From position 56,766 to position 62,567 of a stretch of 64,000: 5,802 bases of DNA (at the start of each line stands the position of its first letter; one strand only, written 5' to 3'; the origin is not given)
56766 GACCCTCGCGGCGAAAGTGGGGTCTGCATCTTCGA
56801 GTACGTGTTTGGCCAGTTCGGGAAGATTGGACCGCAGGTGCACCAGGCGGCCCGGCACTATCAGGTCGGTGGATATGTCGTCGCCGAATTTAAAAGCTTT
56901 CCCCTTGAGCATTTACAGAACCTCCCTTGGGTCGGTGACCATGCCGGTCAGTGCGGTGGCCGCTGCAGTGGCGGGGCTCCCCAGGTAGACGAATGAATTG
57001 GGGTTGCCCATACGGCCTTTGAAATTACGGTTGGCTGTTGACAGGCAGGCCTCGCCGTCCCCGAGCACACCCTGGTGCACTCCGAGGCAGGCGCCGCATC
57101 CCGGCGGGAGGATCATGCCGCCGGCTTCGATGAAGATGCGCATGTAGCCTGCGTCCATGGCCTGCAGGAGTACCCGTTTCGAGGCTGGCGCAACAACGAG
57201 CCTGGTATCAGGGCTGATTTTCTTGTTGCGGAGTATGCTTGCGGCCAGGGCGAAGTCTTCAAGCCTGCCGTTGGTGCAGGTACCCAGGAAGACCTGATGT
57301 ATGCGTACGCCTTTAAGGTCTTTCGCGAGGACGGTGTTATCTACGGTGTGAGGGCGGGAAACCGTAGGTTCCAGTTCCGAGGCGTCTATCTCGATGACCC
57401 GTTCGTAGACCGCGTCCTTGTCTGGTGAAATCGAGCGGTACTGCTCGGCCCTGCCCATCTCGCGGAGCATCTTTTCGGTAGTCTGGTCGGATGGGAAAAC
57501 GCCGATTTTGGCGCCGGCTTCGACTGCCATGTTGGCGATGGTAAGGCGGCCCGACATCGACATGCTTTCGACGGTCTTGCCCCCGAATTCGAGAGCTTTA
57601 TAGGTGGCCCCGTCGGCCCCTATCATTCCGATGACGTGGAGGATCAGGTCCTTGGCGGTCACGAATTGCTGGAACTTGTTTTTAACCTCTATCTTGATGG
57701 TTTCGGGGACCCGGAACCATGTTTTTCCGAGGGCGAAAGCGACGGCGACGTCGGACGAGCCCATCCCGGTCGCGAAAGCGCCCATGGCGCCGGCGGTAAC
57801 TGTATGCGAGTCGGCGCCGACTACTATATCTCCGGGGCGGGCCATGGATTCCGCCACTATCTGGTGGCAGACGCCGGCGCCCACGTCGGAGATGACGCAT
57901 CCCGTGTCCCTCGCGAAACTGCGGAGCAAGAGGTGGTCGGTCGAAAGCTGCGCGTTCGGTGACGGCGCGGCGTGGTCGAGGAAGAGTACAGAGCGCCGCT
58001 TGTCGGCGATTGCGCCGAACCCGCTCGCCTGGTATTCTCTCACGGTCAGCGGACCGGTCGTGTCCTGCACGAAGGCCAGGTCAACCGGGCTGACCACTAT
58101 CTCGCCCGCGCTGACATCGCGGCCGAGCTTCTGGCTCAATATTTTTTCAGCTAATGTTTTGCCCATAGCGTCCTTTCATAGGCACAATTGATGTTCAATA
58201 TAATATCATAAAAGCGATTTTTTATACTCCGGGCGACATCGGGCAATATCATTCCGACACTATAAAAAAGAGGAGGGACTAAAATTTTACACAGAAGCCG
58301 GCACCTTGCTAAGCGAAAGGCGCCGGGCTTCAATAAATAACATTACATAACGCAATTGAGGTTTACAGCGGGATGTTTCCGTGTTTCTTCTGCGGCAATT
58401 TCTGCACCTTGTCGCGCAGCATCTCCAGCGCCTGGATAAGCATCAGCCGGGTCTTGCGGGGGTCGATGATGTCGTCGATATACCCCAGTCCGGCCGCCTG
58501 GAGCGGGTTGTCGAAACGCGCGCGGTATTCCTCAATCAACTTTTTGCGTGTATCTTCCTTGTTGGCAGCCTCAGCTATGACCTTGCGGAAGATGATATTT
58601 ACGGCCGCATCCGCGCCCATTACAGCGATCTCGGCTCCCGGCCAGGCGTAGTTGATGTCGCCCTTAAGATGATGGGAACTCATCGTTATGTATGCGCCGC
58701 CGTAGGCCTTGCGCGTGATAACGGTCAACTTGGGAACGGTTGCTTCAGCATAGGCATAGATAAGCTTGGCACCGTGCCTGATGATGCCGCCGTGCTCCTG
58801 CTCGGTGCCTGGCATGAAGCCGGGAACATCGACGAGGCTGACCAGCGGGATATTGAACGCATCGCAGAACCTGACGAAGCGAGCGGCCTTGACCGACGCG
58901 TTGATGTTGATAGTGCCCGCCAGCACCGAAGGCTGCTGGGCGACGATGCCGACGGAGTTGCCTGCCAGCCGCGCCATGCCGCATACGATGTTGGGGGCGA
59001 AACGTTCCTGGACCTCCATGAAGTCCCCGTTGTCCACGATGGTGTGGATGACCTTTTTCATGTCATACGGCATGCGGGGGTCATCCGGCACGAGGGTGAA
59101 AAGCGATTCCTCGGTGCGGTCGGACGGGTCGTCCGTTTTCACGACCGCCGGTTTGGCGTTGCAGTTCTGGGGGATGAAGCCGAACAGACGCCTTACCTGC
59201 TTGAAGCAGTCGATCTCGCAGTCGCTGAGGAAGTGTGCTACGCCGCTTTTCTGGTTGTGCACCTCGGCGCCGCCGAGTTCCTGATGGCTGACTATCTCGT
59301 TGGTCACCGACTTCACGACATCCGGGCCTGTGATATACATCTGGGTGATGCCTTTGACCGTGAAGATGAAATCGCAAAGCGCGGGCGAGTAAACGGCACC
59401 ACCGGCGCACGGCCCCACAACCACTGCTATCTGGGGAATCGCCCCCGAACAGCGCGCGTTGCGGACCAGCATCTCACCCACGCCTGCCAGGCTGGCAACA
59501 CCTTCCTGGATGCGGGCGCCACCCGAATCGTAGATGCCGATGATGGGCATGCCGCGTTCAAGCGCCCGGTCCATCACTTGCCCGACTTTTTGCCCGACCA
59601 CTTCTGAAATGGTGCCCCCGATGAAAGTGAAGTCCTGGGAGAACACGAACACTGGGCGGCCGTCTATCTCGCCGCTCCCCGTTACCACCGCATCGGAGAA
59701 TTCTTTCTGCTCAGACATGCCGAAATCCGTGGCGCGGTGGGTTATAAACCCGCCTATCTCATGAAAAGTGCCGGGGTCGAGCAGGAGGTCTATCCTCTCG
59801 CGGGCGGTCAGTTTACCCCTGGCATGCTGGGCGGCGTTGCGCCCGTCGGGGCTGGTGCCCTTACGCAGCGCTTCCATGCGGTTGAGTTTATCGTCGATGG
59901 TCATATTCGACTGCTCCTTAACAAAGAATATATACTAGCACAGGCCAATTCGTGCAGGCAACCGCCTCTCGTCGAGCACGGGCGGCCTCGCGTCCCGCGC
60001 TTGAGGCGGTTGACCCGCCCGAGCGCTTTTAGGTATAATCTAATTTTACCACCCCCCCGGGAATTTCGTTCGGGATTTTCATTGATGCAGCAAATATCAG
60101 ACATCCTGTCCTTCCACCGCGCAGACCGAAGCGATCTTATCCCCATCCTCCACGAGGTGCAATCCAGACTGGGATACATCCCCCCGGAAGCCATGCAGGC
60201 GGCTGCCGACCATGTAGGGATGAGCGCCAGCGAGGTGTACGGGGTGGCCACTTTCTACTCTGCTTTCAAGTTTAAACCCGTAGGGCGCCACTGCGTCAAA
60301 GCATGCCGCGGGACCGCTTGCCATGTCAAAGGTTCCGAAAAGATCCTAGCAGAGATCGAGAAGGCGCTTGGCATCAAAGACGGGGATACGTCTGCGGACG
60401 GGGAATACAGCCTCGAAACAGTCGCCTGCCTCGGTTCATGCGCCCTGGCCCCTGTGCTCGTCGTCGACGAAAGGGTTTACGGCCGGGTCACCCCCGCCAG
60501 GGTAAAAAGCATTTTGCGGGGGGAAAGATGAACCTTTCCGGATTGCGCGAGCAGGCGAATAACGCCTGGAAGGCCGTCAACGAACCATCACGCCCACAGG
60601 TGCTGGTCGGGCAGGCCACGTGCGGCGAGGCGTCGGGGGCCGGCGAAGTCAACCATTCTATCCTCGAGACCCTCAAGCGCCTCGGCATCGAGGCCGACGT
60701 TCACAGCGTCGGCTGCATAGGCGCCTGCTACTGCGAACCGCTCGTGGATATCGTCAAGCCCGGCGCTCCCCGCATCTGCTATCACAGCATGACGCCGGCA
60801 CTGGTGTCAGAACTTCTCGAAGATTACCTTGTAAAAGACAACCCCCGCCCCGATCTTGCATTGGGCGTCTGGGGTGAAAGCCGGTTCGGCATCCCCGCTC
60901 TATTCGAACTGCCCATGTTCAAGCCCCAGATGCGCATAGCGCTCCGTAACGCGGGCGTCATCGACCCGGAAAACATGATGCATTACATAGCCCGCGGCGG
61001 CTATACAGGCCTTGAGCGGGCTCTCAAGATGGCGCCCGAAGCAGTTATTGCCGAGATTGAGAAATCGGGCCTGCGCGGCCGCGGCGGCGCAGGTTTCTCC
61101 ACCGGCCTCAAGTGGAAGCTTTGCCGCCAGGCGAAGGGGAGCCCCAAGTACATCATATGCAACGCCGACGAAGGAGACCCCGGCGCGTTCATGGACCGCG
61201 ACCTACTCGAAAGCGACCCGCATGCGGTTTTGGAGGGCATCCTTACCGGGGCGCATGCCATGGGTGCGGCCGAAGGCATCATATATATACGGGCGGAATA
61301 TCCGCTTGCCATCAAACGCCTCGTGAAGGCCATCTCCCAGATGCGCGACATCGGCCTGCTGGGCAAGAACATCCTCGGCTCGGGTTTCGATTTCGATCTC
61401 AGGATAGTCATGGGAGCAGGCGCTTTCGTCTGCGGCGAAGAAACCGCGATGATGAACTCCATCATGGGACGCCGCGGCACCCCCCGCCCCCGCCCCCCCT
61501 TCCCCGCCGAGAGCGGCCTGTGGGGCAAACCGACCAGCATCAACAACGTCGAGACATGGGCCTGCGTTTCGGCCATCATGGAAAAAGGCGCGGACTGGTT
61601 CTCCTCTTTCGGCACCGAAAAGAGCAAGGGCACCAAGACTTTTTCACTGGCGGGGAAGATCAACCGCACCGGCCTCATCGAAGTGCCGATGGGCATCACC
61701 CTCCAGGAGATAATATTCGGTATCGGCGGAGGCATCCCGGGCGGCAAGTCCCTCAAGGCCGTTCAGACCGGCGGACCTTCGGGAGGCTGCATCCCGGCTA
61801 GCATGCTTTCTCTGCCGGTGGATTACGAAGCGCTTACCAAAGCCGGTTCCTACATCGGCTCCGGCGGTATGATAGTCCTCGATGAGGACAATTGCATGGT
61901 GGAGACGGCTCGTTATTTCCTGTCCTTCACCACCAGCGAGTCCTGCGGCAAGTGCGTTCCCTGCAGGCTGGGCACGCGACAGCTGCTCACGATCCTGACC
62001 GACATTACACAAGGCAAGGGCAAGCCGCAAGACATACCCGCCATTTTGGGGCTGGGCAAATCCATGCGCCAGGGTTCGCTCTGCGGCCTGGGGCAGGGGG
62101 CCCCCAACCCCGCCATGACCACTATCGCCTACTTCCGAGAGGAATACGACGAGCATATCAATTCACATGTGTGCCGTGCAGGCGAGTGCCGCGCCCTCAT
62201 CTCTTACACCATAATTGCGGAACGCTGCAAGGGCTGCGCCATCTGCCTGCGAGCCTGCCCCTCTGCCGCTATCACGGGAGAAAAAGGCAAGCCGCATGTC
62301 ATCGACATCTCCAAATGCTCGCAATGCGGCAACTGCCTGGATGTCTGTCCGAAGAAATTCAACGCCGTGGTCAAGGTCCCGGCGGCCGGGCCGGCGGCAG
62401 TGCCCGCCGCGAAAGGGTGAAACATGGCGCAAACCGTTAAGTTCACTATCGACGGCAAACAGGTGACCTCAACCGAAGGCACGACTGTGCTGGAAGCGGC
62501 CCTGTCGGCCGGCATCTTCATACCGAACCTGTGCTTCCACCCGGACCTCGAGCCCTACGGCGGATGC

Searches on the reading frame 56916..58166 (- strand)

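Call 55: search_protein_families(library=pfam, proteins=[window:56916-58166:-], max_evalue=0.00001)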
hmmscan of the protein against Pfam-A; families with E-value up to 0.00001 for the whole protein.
window:56916-58166:- (417 aa): 1 family
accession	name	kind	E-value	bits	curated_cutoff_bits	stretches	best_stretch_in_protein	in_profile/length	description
PF00330.25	Aconitase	-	2.7e-98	330.4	28.7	2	7-279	1-301/463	Aconitase family (aconitate hydratase)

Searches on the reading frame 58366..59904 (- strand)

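Call 55: search_protein_families(library=pfam, proteins=[window:58366-59904:-], max_evalue=0.00001)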
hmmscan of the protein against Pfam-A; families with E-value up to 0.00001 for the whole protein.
window:58366-59904:- (513 aa): 3 families
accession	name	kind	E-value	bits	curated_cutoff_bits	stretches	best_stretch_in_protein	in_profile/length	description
PF01039.27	Carboxyl_trans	-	4.3e-185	616.5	22.3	1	26-511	2-493/493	Carboxyl transferase domain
PF03255.19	ACCA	-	1.3e-08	34.9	23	1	304-404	92-201/310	Acetyl co-enzyme A carboxylase carboxyltransferase-like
PF06833.16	MdcE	-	5.2e-06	26.8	32.7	0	352-442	28-118/196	Malonate decarboxylase gamma subunit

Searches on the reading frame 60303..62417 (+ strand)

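Call 55: search_protein_families(library=pfam, proteins=[window:60303-62417:+], max_evalue=0.00001)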
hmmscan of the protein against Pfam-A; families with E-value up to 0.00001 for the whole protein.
window:60303-62417:+ (705 aa): 6 families
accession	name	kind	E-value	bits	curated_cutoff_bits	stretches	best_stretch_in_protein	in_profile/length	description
PF01512.22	Complex1_51K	-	1.2e-44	152.3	31.2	1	252-423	1-149/150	Nuo51 FMN-binding domain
PF10589.14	NADH_4Fe-4S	-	1.5e-29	102.1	23.5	1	535-618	2-85/85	NADH-ubiquinone oxidoreductase-F iron-sulfur binding region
PF13237.11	Fer4_10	-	6.8e-08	32.8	25.5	1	637-683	4-53/53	4Fe-4S dicluster domain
PF12838.12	Fer4_7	-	7.4e-08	33.2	27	1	641-685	1-51/52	4Fe-4S dicluster domain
PF00037.32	Fer4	-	1.7e-07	31.2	21.1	0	635-658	1-24/24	4Fe-4S binding domain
PF13187.11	Fer4_9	-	1.1e-06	29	27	1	641-685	1-50/52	4Fe-4S dicluster domain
